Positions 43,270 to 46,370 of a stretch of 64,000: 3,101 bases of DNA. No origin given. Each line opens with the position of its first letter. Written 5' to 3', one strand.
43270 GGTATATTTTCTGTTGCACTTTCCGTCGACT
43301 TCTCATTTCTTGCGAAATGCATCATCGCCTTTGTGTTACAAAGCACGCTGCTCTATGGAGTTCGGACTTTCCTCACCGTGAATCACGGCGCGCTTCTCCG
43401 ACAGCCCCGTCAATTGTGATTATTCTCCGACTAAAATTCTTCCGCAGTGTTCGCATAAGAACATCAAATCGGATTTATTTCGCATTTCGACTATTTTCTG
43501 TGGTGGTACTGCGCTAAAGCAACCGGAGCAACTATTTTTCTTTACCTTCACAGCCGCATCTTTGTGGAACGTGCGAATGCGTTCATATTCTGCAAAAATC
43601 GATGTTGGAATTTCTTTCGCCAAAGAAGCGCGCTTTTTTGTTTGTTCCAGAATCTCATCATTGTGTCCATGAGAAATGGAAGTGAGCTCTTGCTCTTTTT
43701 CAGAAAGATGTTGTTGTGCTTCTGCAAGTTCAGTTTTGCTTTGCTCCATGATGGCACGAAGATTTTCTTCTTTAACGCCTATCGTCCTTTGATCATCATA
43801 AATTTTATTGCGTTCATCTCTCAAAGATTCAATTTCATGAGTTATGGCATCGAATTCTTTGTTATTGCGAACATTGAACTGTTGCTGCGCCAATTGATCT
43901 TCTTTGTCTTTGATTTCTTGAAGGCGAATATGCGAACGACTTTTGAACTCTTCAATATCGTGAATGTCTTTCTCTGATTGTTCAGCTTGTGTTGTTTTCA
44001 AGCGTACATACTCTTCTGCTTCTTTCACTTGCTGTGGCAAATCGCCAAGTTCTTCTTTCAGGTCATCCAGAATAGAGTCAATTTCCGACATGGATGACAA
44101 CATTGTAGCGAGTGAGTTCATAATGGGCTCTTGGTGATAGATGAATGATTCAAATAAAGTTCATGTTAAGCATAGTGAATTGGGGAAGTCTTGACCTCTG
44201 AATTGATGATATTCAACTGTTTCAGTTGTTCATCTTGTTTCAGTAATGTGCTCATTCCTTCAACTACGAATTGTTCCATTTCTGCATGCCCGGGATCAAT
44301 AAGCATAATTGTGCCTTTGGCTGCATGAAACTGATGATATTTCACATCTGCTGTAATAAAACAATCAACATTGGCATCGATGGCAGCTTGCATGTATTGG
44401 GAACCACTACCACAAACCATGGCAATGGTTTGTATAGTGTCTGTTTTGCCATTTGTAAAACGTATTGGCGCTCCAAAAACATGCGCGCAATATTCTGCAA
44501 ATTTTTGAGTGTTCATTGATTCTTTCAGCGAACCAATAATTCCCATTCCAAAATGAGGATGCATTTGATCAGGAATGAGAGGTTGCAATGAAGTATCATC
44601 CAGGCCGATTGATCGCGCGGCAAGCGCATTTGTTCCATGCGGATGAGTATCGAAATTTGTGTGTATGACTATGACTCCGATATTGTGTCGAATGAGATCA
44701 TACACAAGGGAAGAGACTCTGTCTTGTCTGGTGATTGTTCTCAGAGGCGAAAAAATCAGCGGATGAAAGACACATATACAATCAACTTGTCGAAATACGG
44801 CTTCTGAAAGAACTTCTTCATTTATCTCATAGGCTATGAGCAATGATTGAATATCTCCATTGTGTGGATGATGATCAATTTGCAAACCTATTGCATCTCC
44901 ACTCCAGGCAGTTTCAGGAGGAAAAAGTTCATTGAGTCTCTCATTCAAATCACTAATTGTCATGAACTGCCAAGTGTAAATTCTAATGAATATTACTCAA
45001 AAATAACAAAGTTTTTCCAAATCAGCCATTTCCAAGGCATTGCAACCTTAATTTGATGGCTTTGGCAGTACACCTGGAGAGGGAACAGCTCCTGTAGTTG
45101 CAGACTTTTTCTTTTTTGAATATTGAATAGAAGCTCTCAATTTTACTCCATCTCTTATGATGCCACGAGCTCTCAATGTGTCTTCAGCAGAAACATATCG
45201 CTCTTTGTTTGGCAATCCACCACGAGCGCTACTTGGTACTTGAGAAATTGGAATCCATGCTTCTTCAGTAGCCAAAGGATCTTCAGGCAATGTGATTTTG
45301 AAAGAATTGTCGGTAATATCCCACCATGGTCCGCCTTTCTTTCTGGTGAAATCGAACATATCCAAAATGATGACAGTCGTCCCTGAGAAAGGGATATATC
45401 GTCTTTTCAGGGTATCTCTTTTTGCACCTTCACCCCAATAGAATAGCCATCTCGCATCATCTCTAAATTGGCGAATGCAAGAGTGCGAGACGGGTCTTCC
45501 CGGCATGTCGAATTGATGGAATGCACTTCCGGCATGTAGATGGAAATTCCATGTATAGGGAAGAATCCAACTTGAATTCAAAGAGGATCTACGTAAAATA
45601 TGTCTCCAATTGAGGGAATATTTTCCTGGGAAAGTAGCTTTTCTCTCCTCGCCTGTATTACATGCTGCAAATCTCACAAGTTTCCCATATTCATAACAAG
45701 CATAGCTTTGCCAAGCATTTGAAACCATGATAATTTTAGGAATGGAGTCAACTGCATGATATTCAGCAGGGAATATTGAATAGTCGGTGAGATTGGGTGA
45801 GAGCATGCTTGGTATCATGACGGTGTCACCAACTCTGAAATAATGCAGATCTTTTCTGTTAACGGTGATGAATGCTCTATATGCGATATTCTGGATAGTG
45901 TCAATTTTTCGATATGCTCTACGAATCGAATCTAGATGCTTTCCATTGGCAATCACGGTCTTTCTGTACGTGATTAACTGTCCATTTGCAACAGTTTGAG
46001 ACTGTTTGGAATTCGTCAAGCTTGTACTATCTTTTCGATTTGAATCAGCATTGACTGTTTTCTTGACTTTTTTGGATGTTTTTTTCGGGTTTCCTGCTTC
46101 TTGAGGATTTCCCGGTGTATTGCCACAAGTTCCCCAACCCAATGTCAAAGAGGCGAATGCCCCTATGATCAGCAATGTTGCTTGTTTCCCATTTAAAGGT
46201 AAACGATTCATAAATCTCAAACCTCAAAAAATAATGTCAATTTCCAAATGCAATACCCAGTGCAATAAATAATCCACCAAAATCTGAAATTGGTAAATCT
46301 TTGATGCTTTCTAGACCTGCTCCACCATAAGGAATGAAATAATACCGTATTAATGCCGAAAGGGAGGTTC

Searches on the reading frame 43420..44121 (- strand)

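Call 4: search_protein_families(library=pfam, proteins=[window:43420-44121:-])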
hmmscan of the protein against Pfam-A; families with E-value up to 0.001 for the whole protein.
window:43420-44121:- (233 aa): 2 families
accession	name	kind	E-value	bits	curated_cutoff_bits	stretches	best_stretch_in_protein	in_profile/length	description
PF02591.20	Zn_ribbon_9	-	4.9e-11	43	29.1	1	197-230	1-33/33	C4-type zinc ribbon domain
PF24481.2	CT398_CC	-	8.4e-08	32.7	27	1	12-184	2-177/180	CT398-like coiled coil hairpin domain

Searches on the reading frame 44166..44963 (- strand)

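Call 4: search_protein_families(library=pfam, proteins=[window:44166-44963:-])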
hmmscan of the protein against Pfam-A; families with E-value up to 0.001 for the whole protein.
window:44166-44963:- (265 aa): 1 family
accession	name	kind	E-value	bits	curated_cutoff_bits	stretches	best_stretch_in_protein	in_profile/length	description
PF01784.24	DUF34_NIF3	-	7.6e-64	216.2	23.4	1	1-261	1-256/256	Duf34/NIF3 (NGG1p interacting factor 3)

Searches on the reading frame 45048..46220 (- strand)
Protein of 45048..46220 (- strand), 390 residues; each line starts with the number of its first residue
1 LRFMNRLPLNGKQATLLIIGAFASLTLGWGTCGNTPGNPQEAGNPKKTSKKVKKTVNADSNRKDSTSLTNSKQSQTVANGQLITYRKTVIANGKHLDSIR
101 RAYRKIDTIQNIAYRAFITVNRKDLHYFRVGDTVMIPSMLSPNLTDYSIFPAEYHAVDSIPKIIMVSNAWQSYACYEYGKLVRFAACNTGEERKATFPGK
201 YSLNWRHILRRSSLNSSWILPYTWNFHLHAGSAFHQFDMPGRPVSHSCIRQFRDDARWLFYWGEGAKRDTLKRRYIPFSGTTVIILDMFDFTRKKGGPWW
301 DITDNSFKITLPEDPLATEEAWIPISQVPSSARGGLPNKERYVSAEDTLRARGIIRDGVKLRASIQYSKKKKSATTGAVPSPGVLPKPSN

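Call 4: search_protein_families(library=pfam, proteins=[window:45048-46220:-])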
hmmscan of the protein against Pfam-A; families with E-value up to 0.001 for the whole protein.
window:45048-46220:- (390 aa): 1 family
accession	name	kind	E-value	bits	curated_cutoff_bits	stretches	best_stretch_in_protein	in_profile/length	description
PF03734.19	YkuD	-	1.7e-09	38.9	23.4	1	162-285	2-146/146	L,D-transpeptidase catalytic domain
